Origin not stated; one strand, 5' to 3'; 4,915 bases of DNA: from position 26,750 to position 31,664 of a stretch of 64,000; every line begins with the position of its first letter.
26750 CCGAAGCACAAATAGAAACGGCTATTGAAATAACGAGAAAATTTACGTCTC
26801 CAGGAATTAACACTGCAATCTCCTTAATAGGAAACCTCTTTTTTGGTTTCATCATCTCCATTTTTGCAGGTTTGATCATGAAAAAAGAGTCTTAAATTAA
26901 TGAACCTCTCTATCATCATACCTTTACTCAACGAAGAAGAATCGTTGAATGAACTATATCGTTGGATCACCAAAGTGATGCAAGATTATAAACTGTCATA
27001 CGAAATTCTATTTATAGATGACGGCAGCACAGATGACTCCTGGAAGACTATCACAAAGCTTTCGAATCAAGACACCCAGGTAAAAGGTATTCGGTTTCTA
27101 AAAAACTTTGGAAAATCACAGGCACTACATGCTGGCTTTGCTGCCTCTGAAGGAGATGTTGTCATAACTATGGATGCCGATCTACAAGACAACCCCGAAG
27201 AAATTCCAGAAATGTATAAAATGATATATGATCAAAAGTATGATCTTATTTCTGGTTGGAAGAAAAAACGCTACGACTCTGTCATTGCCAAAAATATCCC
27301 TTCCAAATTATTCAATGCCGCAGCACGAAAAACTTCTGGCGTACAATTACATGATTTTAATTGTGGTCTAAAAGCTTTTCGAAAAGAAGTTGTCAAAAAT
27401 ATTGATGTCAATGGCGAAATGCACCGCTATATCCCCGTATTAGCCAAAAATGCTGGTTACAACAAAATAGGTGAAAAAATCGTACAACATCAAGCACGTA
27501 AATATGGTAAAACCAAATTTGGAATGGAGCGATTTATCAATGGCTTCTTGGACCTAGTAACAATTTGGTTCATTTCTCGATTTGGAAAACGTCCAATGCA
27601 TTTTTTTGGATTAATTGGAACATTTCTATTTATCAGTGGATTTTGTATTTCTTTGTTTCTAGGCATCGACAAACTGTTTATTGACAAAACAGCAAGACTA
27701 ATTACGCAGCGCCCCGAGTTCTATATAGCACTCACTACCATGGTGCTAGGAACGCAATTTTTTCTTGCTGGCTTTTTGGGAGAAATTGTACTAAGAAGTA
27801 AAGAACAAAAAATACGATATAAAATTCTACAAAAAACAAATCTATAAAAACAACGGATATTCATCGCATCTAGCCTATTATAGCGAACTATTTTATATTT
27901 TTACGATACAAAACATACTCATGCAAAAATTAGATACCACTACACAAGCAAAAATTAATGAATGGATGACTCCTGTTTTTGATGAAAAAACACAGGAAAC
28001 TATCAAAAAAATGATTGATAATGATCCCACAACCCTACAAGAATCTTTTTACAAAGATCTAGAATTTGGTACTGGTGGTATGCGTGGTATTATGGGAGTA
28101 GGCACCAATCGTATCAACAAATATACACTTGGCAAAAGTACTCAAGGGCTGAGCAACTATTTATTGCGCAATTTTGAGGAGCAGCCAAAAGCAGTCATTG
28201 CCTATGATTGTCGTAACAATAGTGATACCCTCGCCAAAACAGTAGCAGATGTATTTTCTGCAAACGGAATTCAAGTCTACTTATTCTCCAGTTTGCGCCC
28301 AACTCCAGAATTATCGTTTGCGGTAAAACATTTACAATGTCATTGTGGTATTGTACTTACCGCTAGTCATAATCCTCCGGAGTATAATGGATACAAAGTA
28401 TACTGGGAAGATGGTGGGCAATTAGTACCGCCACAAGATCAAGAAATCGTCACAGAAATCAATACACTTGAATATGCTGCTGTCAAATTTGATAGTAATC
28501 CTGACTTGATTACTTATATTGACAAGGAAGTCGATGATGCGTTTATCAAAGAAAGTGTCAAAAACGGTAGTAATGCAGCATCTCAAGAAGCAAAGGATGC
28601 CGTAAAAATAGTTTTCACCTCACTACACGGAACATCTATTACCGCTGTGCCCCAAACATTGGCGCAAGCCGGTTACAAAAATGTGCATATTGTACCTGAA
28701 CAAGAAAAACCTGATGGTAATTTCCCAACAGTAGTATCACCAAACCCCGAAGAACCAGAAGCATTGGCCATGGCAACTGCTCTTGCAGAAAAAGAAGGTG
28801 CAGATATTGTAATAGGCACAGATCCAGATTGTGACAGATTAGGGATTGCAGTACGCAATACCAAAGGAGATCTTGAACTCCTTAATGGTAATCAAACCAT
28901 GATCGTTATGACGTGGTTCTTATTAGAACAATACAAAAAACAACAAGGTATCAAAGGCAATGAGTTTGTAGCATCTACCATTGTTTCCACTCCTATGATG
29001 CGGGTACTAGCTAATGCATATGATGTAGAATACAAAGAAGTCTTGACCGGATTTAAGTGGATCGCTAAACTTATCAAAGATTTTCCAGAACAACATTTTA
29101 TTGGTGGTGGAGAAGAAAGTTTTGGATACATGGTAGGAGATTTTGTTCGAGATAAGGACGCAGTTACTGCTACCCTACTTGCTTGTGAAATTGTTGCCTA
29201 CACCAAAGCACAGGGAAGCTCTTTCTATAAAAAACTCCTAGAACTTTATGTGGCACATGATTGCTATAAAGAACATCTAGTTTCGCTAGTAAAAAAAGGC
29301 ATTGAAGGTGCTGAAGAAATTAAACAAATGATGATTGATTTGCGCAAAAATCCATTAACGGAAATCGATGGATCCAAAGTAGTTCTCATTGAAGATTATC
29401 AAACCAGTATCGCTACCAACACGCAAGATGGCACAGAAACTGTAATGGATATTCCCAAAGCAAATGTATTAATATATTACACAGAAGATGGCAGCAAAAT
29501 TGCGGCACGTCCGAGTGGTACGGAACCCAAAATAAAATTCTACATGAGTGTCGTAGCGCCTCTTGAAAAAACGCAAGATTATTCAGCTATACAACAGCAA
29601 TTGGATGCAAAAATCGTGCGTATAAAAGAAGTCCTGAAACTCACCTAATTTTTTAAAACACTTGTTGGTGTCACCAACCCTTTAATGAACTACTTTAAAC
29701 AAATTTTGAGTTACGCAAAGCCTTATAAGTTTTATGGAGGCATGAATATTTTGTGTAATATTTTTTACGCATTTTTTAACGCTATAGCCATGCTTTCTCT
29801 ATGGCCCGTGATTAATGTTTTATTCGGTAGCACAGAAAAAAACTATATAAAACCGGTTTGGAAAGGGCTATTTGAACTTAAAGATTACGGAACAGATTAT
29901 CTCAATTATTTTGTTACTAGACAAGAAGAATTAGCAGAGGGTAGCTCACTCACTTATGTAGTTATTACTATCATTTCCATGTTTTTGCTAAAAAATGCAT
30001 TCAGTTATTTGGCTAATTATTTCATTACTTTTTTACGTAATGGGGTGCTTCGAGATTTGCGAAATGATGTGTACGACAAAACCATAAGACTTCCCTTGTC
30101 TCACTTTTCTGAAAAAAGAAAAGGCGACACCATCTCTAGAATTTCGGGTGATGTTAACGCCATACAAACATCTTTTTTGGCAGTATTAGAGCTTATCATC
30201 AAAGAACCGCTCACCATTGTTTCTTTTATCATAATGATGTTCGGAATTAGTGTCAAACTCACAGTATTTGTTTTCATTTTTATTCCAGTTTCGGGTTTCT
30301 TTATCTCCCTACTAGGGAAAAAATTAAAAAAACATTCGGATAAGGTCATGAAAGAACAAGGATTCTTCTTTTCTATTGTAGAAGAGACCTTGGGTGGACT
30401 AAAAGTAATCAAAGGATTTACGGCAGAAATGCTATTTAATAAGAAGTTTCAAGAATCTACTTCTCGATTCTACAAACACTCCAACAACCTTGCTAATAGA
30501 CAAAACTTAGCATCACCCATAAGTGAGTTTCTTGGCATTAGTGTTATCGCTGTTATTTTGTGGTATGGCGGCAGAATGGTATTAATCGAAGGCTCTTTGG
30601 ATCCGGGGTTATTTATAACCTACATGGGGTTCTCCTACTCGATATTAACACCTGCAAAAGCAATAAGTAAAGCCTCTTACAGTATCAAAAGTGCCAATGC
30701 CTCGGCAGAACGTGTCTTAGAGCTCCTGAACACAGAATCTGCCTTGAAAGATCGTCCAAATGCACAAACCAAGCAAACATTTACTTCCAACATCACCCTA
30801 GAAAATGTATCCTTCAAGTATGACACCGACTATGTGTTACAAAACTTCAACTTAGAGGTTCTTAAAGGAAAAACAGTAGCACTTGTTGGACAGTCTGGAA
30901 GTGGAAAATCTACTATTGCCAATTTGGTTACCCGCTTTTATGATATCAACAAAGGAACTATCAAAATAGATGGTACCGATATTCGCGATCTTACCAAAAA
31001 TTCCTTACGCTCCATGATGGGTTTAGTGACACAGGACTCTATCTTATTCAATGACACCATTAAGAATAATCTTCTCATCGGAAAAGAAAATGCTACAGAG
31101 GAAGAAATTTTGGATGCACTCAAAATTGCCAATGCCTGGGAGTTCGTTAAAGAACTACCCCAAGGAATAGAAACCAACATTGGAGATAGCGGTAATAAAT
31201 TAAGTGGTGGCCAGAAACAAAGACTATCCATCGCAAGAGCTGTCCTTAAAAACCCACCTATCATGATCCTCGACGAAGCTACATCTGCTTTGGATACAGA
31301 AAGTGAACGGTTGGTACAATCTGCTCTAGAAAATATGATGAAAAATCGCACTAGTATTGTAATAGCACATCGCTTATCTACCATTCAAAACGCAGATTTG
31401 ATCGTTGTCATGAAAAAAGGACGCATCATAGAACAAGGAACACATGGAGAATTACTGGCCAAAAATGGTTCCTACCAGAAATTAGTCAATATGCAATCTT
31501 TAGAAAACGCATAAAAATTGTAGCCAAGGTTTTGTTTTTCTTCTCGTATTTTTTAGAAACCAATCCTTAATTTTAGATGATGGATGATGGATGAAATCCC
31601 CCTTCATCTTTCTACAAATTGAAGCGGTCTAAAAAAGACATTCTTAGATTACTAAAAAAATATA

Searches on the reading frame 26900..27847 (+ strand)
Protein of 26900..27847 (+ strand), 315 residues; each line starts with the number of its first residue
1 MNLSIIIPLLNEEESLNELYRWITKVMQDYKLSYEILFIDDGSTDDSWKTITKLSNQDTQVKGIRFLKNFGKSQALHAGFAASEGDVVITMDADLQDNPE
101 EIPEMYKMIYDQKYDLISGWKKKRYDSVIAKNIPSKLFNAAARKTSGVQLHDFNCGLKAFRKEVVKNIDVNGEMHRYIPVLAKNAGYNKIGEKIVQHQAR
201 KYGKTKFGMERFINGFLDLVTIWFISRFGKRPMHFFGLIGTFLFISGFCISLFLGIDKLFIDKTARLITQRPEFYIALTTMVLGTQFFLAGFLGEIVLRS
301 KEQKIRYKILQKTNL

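Call 13: search_protein_families(library=pfam, proteins=[window:26900-27847:+])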
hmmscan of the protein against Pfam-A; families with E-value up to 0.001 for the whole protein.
window:26900-27847:+ (315 aa): 2 families
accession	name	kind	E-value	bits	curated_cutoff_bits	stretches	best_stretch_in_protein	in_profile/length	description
PF00535.33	Glycos_transf_2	-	6.1e-31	108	23.3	1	4-168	1-167/168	Glycosyl transferase family 2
PF10111.15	Glyco_tranf_2_2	-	5.9e-07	29.7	27.3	1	4-110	1-107/276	Glycosyltransferase like family 2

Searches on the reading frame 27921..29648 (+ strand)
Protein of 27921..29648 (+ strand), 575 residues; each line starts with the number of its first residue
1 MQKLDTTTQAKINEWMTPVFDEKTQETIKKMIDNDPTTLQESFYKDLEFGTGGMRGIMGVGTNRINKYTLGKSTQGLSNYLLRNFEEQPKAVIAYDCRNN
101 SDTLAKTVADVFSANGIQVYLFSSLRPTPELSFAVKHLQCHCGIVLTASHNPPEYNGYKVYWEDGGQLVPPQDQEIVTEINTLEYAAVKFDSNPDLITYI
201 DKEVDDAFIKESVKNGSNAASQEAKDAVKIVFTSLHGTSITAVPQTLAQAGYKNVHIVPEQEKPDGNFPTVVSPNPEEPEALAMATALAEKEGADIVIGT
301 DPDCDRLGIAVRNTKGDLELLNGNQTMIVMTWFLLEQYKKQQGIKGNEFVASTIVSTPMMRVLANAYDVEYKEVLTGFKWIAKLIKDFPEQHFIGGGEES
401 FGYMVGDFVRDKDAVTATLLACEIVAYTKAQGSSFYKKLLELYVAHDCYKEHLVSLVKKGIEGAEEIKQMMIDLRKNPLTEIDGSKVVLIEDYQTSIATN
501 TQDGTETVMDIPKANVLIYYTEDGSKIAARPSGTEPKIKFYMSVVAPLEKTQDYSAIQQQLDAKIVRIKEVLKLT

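Call 13: search_protein_families(library=pfam, proteins=[window:27921-29648:+])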
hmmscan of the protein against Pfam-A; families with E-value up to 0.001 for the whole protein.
window:27921-29648:+ (575 aa): 3 families
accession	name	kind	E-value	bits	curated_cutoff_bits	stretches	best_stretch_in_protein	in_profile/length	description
PF02878.22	PGM_PMM_I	-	6.4e-44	149.4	22.5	1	48-184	3-135/138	Phosphoglucomutase/phosphomannomutase, alpha/beta/alpha domain I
PF02879.22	PGM_PMM_II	-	7.4e-25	87.9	29.3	1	218-310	12-99/103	Phosphoglucomutase/phosphomannomutase, alpha/beta/alpha domain II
PF02880.22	PGM_PMM_III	-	3e-20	72.9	20.7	1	322-443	1-115/115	Phosphoglucomutase/phosphomannomutase, alpha/beta/alpha domain III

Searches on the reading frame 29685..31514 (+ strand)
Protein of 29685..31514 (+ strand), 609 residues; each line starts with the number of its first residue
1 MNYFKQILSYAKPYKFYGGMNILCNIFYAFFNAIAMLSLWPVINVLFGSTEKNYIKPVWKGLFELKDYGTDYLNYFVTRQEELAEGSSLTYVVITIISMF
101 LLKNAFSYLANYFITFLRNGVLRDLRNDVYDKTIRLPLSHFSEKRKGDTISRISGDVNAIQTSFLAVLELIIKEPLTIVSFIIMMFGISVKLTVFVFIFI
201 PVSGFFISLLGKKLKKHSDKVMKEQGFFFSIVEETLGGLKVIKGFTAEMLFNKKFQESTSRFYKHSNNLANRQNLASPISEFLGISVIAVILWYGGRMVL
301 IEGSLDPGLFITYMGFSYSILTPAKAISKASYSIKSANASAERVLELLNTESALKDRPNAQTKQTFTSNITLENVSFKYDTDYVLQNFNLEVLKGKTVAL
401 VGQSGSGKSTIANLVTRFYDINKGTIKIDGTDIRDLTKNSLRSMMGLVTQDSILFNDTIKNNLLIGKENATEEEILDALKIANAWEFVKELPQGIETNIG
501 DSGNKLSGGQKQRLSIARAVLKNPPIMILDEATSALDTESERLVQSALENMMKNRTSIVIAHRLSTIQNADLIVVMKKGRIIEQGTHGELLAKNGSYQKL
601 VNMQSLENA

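Call 13: search_protein_families(library=pfam, proteins=[window:29685-31514:+])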
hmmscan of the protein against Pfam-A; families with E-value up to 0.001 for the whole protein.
window:29685-31514:+ (609 aa): 6 families
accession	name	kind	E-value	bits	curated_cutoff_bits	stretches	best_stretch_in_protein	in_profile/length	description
PF00664.28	ABC_membrane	-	5.2e-42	144.8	28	1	21-317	4-267/274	ABC transporter transmembrane region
PF00005.33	ABC_tran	-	1.8e-32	113.2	25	1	385-534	1-137/137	ABC transporter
PF02463.25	SMC_N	-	3.6e-09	36.8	40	1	396-578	25-213/220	RecF/RecN/SMC N terminal domain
PF06414.18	Zeta_toxin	-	7.9e-07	29.1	22.3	1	396-437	17-58/199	Zeta toxin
PF03193.22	RsgA_GTPase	-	3.6e-05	24.1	30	1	354-426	66-137/174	RsgA GTPase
PF00004.35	AAA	-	5.4e-05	24.1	21.2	0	399-567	2-114/131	ATPase family associated with various cellular activities (AAA)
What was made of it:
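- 29685..31514 (+): Flanking gene: an MsbA-like ABC exporter, convergent with the array and a conserved synteny anchor. Pfam ABC_membrane plus ABC_tran (call 13).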

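Call 15: find_encoding_contigs(protein=window:29685-31511:+, flank=10000, max_places=10)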
Protein window:29685-31511:+ (609 aa): no gene with exactly this product is on record in the collection.
